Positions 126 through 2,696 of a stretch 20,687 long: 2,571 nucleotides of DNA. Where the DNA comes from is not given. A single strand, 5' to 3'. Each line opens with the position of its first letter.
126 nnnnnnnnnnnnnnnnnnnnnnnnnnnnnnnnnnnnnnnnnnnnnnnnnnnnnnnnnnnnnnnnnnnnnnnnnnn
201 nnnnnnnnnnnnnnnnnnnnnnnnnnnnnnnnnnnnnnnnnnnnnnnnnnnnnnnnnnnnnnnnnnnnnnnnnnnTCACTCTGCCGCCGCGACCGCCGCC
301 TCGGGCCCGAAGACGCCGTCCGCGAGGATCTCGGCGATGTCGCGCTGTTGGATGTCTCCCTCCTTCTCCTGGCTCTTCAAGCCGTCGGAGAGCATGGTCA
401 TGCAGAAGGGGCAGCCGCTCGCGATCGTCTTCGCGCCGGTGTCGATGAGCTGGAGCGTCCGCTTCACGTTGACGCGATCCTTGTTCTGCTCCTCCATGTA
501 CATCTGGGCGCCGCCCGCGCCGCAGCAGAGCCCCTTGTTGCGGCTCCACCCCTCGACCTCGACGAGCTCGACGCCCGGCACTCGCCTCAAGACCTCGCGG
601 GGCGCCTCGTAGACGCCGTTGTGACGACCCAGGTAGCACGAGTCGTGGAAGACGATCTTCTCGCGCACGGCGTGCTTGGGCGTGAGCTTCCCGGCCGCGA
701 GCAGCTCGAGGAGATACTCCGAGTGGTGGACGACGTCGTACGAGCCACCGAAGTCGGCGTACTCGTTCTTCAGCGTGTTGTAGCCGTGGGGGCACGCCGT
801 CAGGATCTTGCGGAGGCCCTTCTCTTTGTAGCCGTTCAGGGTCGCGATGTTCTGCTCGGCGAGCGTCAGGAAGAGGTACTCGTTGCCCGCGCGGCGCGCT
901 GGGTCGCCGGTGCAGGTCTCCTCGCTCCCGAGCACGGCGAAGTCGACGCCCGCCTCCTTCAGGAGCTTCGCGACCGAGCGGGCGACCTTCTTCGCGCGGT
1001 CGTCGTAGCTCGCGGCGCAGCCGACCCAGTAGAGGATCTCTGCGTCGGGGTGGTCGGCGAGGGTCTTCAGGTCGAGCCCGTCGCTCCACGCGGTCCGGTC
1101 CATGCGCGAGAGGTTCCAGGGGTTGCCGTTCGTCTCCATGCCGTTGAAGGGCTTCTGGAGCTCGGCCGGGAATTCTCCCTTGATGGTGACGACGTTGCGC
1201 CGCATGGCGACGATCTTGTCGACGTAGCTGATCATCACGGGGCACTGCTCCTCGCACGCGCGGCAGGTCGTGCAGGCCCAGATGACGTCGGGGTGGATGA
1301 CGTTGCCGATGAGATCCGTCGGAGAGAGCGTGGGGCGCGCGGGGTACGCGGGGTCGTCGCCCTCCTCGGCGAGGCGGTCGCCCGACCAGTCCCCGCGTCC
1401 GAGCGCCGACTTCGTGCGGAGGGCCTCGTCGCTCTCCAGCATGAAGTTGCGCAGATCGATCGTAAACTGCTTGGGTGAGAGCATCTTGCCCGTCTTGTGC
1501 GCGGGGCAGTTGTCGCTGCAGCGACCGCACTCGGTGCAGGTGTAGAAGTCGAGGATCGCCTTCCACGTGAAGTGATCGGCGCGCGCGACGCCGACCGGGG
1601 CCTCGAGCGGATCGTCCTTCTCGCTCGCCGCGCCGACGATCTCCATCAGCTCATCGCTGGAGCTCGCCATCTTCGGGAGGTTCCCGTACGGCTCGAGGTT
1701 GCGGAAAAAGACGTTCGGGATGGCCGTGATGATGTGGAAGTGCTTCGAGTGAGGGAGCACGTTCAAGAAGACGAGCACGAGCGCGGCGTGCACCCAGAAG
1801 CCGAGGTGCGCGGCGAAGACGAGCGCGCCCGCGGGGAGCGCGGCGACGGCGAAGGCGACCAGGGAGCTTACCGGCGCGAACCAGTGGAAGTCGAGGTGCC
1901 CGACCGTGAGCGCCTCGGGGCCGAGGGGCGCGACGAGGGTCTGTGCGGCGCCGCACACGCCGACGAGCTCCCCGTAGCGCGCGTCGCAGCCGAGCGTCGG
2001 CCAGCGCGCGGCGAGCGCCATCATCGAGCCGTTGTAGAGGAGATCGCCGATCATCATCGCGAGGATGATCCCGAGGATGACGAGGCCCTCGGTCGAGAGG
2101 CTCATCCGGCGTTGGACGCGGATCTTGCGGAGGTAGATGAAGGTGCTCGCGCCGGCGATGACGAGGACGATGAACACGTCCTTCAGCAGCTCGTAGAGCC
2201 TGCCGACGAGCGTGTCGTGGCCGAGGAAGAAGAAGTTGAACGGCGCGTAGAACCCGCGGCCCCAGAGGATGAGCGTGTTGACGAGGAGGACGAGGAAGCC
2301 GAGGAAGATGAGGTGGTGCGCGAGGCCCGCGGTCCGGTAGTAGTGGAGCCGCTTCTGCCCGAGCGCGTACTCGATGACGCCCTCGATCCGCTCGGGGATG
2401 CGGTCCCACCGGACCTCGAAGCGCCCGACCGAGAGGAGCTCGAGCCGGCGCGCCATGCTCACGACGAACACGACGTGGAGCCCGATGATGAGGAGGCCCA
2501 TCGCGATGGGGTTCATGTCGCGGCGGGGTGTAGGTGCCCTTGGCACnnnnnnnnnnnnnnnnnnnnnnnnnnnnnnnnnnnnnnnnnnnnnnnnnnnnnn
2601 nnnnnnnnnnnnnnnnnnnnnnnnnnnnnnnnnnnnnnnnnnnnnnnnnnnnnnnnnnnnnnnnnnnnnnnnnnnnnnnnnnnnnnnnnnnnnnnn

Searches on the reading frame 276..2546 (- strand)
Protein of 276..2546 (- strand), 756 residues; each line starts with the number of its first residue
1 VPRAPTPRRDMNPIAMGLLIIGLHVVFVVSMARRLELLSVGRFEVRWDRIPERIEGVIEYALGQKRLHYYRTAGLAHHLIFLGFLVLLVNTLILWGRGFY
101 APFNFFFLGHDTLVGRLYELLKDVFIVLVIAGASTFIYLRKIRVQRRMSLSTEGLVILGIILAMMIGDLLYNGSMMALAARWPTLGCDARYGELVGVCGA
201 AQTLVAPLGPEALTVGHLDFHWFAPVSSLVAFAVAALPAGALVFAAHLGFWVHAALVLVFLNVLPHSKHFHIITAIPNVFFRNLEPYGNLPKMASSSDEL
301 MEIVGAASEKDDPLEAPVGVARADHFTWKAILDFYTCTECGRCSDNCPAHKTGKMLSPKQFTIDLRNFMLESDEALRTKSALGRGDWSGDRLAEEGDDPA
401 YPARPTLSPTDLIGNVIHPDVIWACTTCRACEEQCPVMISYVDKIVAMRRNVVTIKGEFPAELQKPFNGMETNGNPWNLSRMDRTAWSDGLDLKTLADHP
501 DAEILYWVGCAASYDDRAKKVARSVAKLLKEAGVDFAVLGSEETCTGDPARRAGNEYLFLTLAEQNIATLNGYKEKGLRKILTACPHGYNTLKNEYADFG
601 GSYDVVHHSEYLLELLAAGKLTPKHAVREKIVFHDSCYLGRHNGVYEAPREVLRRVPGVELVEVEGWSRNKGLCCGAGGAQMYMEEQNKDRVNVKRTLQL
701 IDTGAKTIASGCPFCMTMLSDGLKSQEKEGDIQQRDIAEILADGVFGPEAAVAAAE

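Call 13: search_protein_families(library=pfam, proteins=[window:276-2546:-], max_evalue=0.001)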
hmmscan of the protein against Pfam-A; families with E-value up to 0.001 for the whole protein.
window:276-2546:- (756 aa): 8 families
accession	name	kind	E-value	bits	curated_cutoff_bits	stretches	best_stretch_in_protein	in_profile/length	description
PF02754.22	CCG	-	8.3e-30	103.2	20.6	2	631-719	1-84/85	Cysteine-rich domain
PF13183.11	Fer4_8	-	2.3e-08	34.9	27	1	335-438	3-67/68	4Fe-4S dicluster domain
PF13187.11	Fer4_9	-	2.6e-07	31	27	1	337-437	2-49/52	4Fe-4S dicluster domain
PF13534.11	Fer4_17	-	6.5e-07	30.3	22.2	0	336-349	45-58/61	4Fe-4S dicluster domain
PF12838.12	Fer4_7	-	3.2e-06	27.9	27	0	334-349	35-50/52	4Fe-4S dicluster domain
PF13237.11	Fer4_10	-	3.5e-06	27.3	25.5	1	331-436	3-53/53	4Fe-4S dicluster domain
PF12797.12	Fer4_2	-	5.8e-06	26.4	24.5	1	328-349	1-22/22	4Fe-4S binding domain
PF13484.11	Fer4_16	-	1.9e-05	25.8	30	0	336-352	1-17/66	4Fe-4S double cluster binding domain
